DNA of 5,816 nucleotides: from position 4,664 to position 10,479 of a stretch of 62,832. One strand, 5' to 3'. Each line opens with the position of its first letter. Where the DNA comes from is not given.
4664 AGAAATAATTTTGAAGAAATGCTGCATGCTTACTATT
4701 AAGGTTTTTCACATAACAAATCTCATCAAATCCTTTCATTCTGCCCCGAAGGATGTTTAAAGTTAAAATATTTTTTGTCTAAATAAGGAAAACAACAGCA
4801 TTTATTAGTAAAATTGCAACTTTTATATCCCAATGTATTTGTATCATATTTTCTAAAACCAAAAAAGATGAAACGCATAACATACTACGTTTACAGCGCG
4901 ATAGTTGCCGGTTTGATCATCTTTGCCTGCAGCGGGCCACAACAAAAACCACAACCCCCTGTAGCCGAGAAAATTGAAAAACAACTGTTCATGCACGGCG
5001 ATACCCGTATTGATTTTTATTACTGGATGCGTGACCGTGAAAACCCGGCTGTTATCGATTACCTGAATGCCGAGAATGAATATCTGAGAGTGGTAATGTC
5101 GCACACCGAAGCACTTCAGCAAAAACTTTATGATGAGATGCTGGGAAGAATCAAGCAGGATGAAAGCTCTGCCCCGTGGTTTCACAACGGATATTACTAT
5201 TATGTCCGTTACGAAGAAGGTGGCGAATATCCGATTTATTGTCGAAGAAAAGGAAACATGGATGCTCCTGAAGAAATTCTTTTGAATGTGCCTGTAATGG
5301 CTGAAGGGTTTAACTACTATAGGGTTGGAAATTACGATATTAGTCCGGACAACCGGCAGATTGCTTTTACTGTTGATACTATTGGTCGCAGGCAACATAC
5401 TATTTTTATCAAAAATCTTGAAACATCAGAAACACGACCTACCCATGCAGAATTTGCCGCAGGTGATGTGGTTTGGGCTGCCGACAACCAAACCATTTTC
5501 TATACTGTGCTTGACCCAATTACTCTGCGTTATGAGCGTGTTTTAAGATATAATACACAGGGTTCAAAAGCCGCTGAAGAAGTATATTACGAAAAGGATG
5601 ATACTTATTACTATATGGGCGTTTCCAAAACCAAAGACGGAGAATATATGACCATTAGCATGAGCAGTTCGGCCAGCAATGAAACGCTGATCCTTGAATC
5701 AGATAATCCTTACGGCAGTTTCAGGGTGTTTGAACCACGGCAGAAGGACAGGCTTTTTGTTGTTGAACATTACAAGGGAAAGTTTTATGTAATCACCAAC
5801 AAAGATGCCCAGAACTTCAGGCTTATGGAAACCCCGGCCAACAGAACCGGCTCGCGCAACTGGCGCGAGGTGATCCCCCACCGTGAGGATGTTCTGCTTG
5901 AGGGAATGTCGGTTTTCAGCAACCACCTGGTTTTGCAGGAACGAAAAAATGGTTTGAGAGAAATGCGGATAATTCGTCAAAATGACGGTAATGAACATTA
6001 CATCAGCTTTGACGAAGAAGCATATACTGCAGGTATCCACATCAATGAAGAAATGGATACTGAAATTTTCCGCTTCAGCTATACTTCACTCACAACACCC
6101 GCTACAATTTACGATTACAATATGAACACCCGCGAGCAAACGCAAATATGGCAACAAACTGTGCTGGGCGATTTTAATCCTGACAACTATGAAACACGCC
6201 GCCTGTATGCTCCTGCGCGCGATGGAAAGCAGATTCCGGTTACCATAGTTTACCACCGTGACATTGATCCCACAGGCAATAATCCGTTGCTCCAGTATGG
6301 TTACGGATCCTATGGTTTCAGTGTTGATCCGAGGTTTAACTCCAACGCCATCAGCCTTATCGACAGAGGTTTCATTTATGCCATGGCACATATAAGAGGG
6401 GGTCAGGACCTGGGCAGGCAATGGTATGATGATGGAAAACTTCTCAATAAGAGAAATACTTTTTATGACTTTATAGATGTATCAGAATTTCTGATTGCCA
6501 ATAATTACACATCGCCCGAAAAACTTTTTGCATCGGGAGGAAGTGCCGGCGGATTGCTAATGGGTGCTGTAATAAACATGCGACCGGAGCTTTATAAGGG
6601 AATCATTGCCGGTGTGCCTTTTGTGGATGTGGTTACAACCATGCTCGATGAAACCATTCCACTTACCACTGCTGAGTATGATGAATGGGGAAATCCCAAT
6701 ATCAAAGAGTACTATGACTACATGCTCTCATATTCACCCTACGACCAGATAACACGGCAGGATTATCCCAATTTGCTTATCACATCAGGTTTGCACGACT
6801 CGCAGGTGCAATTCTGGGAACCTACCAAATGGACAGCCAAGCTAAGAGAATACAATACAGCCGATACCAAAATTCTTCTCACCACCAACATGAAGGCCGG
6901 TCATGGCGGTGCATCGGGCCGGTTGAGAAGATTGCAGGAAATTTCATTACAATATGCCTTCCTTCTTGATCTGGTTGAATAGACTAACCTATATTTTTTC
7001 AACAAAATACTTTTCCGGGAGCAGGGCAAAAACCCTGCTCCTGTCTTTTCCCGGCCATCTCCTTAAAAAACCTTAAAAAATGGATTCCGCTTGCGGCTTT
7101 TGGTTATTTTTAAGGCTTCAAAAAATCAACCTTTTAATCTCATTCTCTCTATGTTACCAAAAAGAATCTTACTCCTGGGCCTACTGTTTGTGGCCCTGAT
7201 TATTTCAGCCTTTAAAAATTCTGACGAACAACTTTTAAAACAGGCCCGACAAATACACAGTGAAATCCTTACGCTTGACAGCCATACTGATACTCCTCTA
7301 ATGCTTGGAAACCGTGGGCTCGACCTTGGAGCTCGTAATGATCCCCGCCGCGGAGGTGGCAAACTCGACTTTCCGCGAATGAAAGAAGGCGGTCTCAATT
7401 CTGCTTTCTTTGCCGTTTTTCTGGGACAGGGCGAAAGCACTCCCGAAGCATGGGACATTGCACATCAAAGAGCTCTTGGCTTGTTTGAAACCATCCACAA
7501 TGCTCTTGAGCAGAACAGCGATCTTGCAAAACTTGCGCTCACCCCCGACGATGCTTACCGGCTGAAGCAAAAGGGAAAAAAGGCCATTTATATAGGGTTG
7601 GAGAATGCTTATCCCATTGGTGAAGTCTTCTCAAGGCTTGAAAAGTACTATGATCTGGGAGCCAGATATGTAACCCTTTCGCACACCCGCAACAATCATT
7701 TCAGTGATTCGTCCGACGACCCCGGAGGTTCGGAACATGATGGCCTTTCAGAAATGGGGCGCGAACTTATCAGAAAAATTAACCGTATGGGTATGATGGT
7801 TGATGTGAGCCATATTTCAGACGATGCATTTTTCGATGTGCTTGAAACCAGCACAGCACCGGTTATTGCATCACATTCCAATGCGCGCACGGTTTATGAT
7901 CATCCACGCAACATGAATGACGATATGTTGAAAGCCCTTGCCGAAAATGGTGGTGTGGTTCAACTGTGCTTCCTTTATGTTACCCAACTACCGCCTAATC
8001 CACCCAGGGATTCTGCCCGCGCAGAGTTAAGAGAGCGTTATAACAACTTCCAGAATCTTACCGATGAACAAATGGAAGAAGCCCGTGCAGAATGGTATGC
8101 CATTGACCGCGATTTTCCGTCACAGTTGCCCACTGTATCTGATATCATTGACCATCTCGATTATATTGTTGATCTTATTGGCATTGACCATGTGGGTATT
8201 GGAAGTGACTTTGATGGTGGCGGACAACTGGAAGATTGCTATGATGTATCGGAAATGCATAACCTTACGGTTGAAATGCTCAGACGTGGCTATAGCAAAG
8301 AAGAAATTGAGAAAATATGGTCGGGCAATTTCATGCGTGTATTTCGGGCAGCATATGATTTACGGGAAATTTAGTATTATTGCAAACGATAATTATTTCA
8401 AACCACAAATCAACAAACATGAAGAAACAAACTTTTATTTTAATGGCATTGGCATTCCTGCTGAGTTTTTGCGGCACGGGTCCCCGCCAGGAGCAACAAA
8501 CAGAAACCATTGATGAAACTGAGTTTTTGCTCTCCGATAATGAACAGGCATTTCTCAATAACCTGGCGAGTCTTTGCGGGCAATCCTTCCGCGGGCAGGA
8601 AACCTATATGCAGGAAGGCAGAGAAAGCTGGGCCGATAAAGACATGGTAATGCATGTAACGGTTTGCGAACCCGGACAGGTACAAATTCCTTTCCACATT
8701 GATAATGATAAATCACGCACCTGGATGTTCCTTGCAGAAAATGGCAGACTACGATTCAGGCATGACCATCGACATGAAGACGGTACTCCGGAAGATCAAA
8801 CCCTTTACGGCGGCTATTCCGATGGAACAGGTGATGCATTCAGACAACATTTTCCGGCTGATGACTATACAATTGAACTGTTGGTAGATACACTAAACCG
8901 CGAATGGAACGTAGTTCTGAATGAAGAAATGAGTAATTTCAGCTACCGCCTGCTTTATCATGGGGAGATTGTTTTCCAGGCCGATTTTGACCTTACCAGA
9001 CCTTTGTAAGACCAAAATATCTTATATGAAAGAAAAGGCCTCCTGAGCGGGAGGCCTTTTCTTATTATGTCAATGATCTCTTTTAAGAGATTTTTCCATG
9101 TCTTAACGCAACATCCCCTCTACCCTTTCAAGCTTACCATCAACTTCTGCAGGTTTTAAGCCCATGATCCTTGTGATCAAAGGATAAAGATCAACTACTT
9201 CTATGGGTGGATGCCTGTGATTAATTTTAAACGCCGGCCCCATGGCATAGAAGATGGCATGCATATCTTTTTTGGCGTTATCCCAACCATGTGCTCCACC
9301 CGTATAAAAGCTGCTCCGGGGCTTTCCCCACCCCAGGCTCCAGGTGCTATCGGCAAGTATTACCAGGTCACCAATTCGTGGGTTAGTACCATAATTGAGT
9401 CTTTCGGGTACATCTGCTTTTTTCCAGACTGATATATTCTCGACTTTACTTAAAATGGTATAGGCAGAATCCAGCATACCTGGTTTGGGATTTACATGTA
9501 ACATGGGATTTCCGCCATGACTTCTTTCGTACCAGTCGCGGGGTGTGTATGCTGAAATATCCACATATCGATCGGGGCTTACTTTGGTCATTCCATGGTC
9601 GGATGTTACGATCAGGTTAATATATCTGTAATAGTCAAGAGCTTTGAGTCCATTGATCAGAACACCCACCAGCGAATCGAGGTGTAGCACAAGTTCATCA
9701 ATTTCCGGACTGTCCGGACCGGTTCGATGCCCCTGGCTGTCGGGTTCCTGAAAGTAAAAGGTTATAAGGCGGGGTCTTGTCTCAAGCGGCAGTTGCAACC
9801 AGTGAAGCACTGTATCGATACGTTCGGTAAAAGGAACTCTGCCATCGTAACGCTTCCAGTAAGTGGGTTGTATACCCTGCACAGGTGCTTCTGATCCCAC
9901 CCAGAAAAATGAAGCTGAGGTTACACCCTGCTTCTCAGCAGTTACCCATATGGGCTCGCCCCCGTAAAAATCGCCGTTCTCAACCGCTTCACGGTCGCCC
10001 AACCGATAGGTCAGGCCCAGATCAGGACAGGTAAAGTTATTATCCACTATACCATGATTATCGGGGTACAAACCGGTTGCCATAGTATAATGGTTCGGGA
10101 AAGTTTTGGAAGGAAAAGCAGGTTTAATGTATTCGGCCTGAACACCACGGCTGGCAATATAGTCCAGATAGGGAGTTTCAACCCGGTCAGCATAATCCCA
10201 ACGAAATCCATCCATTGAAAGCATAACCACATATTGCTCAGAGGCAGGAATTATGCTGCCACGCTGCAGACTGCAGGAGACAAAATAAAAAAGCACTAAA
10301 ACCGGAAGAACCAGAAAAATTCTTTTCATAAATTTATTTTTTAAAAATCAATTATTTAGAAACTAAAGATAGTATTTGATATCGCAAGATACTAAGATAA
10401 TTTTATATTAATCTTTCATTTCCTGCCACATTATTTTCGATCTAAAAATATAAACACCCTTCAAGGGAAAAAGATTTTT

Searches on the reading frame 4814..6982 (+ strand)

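Call 59: search_protein_families(library=pfam, proteins=[window:4814-6982:+], max_evalue=0.00001)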
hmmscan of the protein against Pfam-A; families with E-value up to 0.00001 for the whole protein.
window:4814-6982:+ (722 aa): 2 families
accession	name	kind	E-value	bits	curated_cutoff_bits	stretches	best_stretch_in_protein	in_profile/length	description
PF02897.21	Peptidase_S9_N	-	4.8e-90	302.7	24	1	50-445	3-411/414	Prolyl oligopeptidase, N-terminal beta-propeller domain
PF00326.27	Peptidase_S9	-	1.7e-65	220.9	22.6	1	507-720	2-209/213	Prolyl oligopeptidase family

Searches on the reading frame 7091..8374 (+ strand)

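Call 59: search_protein_families(library=pfam, proteins=[window:7091-8374:+], max_evalue=0.00001)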
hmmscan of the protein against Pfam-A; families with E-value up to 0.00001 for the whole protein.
window:7091-8374:+ (427 aa): 1 family
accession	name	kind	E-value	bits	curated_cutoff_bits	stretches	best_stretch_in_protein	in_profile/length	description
PF01244.27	Peptidase_M19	-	2.3e-100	336.3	26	1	55-419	2-318/319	Membrane dipeptidase (Peptidase family M19)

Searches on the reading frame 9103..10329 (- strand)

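Call 59: search_protein_families(library=pfam, proteins=[window:9103-10329:-], max_evalue=0.00001)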
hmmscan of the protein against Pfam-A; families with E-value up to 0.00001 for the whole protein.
window:9103-10329:- (408 aa): 1 family
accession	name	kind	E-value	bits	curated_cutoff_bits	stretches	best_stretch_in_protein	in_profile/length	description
PF01663.27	Phosphodiest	-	1.6e-91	307.9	23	1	34-350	1-342/342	Type I phosphodiesterase / nucleotide pyrophosphatase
